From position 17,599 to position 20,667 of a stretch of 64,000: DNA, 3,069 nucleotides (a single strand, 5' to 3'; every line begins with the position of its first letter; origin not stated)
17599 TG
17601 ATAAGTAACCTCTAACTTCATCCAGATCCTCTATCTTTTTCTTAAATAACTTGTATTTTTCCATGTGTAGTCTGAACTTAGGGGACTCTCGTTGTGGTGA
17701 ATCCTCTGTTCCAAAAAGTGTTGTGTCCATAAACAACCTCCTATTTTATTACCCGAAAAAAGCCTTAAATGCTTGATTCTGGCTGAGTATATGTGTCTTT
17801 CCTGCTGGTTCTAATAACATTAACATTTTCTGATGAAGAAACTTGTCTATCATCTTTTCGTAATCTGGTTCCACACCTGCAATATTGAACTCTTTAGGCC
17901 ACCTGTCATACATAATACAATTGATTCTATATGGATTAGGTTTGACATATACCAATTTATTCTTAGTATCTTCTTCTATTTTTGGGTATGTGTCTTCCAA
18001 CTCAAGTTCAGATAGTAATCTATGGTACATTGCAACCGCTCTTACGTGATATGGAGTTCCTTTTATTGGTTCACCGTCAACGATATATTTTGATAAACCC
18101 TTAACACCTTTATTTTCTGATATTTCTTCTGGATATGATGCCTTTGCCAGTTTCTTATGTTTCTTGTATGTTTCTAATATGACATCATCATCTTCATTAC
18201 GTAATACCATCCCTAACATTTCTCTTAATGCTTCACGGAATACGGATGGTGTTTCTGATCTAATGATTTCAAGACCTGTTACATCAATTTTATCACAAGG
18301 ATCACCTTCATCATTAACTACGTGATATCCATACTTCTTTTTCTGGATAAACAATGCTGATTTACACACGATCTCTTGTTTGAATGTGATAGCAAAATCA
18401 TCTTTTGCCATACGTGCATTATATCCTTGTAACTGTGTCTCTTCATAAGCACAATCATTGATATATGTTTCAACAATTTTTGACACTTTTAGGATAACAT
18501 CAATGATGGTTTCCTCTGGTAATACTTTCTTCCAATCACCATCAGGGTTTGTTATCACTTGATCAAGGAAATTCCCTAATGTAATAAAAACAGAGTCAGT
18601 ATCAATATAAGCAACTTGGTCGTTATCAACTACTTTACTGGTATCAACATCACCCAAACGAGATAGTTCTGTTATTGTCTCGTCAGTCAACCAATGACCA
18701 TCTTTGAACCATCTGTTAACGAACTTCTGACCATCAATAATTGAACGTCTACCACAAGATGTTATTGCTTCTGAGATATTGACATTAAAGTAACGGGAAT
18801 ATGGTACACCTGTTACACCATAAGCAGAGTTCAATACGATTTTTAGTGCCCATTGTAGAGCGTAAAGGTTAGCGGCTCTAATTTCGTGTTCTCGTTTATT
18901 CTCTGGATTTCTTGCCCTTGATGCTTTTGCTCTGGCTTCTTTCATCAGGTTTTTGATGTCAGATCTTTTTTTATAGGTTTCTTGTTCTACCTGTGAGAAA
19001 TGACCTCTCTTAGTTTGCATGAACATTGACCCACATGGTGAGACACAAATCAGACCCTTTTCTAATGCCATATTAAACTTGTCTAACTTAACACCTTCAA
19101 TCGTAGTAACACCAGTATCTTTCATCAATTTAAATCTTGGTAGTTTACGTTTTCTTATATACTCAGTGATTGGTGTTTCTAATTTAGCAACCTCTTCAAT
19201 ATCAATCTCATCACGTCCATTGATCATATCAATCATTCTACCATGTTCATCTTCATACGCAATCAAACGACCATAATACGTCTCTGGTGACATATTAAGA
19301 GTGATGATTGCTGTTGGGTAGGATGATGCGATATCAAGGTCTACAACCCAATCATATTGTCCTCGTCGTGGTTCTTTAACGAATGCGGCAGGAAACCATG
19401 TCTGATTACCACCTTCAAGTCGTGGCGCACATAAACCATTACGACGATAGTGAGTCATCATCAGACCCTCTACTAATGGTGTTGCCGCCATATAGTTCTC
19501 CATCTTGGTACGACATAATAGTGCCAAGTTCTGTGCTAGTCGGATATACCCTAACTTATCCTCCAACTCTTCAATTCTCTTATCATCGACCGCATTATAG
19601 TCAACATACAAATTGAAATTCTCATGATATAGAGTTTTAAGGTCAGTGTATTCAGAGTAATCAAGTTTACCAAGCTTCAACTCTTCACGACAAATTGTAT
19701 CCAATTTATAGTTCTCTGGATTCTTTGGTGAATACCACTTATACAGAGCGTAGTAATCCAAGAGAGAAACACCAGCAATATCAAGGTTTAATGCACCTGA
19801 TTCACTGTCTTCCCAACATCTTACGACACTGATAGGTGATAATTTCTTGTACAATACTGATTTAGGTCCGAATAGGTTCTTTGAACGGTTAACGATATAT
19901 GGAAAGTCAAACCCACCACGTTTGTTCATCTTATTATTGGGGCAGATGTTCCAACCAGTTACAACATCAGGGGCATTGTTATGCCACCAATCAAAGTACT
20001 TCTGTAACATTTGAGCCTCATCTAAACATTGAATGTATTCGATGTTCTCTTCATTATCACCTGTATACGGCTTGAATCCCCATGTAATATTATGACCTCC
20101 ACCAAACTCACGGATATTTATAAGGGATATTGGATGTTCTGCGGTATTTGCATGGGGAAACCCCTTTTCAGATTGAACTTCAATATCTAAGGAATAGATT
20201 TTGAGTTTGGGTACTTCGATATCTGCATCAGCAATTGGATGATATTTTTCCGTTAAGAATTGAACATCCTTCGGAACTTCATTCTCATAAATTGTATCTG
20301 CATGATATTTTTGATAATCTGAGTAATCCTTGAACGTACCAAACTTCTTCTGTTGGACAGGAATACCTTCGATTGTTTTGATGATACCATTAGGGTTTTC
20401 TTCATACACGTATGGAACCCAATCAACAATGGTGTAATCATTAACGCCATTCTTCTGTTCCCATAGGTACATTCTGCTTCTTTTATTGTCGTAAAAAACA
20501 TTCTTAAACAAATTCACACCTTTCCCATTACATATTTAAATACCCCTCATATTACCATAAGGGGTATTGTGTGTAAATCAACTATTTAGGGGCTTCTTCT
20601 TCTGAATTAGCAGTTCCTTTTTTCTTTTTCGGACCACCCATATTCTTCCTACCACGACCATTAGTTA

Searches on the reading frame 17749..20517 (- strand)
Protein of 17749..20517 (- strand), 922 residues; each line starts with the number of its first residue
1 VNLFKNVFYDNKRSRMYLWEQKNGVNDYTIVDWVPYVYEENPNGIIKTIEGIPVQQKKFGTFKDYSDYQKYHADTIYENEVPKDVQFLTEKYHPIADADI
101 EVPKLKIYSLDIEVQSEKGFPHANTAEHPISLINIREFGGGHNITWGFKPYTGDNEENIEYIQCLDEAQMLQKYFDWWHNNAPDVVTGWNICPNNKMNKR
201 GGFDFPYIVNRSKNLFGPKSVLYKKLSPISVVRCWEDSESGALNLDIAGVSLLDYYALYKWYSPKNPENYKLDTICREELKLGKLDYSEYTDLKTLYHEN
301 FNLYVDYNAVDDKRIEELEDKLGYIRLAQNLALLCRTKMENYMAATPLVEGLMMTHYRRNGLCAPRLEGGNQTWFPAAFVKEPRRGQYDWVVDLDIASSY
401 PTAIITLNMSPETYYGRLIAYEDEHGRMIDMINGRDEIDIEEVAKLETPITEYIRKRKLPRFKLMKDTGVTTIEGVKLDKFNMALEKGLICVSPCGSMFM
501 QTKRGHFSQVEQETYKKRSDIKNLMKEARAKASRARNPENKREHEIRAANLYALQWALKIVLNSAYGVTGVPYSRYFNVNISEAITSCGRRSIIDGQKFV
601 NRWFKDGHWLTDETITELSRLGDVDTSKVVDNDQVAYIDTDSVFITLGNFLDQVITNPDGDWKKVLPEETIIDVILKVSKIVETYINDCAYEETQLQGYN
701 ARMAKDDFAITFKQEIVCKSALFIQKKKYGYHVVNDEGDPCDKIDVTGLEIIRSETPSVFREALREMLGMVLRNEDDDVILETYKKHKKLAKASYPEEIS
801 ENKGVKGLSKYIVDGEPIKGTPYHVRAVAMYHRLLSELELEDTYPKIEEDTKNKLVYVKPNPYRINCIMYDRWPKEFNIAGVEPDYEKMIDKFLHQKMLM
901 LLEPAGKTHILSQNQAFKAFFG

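Call 13: search_protein_families(library=pfam, proteins=[window:17749-20517:-], max_evalue=0.01)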
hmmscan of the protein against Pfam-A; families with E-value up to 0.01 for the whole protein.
window:17749-20517:- (922 aa): 2 families
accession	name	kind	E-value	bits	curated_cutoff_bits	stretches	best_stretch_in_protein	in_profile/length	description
PF00136.26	DNA_pol_B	-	2.2e-25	89.8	23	2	348-648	14-237/453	DNA polymerase family B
PF03104.25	DNA_pol_B_exo1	-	3.1e-21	76.3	23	1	83-275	42-242/242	DNA polymerase family B, exonuclease domain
